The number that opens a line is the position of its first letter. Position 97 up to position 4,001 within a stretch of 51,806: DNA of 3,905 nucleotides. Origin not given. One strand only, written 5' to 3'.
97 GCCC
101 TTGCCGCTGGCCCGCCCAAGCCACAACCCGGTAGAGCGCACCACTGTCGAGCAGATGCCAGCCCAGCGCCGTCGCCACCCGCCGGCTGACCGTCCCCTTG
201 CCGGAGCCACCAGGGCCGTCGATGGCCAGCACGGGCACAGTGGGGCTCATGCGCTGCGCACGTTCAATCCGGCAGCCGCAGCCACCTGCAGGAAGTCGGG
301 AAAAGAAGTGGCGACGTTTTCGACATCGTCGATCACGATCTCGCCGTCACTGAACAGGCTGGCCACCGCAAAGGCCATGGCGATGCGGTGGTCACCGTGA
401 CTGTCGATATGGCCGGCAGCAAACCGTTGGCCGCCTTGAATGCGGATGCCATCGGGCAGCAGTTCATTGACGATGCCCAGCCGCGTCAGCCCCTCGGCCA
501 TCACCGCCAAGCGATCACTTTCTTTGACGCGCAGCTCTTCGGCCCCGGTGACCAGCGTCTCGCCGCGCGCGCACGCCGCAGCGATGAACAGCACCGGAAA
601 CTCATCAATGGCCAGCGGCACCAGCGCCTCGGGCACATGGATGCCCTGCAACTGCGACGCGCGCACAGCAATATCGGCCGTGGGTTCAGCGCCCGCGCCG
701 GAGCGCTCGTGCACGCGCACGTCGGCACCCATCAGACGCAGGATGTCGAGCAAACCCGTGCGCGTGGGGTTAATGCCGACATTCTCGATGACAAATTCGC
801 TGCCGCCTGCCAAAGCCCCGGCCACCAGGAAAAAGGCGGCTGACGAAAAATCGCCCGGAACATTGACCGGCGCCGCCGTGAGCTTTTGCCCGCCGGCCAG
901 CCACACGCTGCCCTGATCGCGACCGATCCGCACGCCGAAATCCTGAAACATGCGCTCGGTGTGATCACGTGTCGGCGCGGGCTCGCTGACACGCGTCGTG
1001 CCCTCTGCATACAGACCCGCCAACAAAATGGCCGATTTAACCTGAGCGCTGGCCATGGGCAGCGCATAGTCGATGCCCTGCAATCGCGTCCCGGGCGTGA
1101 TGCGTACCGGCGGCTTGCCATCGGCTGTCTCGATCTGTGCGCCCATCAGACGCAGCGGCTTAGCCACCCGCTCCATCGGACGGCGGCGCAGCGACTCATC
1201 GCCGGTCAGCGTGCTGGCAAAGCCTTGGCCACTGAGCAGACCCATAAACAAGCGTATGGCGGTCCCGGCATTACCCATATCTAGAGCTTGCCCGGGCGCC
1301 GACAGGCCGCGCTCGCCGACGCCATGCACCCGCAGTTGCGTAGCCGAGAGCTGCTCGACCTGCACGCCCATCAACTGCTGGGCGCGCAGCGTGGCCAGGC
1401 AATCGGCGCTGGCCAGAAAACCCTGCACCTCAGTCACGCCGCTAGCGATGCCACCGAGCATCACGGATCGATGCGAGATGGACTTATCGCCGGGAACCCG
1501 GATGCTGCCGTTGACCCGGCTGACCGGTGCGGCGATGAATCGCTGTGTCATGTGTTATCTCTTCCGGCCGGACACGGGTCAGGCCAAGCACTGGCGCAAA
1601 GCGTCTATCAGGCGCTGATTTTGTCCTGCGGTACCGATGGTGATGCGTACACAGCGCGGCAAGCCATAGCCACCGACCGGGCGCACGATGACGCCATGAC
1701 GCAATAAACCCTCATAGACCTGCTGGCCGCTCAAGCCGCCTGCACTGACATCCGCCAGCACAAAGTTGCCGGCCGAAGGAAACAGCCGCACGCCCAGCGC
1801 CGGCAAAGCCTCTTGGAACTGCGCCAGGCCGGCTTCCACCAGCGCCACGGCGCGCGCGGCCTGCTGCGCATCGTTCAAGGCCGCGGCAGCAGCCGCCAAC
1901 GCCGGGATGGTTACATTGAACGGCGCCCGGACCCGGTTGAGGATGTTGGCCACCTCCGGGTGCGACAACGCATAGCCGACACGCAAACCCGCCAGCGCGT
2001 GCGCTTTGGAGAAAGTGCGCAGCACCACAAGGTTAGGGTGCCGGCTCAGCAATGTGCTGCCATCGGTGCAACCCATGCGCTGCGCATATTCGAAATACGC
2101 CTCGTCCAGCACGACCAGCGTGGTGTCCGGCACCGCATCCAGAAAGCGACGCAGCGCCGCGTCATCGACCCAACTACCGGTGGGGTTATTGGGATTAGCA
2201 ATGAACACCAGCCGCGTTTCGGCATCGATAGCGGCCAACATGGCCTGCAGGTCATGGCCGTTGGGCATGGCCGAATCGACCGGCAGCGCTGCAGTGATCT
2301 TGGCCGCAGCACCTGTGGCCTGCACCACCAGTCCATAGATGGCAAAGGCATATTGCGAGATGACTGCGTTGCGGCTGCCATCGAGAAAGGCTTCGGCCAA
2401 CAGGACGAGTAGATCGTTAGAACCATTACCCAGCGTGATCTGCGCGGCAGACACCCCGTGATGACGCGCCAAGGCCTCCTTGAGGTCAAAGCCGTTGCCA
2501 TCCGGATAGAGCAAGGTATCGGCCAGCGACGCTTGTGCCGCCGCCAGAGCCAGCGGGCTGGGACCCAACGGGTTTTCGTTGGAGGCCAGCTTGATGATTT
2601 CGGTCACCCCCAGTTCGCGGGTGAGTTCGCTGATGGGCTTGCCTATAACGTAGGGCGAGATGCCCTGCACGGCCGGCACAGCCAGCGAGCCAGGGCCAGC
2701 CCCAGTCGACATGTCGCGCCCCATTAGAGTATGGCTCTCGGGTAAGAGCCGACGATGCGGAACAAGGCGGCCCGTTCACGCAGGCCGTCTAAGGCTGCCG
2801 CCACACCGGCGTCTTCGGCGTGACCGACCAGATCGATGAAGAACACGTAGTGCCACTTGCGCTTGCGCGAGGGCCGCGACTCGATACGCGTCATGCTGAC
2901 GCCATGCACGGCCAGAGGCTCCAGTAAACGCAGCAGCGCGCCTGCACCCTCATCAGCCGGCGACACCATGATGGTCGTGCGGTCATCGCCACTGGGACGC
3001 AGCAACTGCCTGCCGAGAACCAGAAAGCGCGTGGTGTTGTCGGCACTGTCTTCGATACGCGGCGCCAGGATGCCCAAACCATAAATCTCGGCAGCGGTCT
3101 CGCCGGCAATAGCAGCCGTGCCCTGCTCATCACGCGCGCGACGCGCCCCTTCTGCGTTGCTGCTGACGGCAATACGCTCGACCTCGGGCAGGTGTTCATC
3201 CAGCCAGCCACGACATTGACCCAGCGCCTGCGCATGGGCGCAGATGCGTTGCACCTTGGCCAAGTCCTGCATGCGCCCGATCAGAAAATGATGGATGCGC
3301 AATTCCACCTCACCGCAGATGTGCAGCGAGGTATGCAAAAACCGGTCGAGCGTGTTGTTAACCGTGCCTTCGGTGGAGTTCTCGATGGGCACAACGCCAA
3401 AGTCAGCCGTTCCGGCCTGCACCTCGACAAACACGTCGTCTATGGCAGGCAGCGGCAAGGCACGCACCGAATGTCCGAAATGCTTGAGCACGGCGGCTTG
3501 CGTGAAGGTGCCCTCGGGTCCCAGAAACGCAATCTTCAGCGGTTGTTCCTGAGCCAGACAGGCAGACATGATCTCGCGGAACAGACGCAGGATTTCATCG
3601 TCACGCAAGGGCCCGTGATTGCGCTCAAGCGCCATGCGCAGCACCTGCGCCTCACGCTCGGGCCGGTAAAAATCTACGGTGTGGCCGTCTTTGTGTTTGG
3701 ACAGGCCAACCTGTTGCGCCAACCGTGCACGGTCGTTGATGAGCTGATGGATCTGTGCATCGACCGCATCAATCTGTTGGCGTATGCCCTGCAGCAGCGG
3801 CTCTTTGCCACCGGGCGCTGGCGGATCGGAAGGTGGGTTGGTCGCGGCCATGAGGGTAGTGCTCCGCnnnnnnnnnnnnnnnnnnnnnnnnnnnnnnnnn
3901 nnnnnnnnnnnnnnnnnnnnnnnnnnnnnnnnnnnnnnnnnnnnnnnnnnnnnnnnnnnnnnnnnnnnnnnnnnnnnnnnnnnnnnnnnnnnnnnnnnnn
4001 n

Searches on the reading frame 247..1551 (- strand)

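Call 71: search_protein_families(library=pfam, proteins=[window:247-1551:-], max_evalue=0.00001)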
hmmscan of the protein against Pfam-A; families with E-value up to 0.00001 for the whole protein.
window:247-1551:- (434 aa): 1 family
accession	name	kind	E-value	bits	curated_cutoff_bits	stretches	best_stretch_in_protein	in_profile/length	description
PF00275.25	EPSP_synthase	-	2.7e-116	389.2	22.8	1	9-422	3-415/417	EPSP synthase (3-phosphoshikimate 1-carboxyvinyltransferase)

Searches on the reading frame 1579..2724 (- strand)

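Call 71: search_protein_families(library=pfam, proteins=[window:1579-2724:-], max_evalue=0.00001)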
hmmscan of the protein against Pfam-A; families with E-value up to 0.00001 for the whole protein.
window:1579-2724:- (381 aa): 1 family
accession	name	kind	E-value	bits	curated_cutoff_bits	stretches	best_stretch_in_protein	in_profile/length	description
PF00155.27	Aminotran_1_2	-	4.5e-53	181.1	19.7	1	42-376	2-361/361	Aminotransferase class I and II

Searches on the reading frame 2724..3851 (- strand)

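Call 71: search_protein_families(library=pfam, proteins=[window:2724-3851:-], max_evalue=0.00001)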
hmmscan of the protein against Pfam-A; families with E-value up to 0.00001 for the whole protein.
window:2724-3851:- (375 aa): 3 families
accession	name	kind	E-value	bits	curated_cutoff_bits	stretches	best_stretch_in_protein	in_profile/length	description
PF00800.23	PDT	-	1.4e-64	217.7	25.2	1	107-282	1-179/181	Prephenate dehydratase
PF01817.26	CM_2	-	2.4e-21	76.1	27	1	23-103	1-80/80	Chorismate mutase type II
PF01842.31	ACT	-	1.9e-07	31.2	27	1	303-357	11-64/66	ACT domain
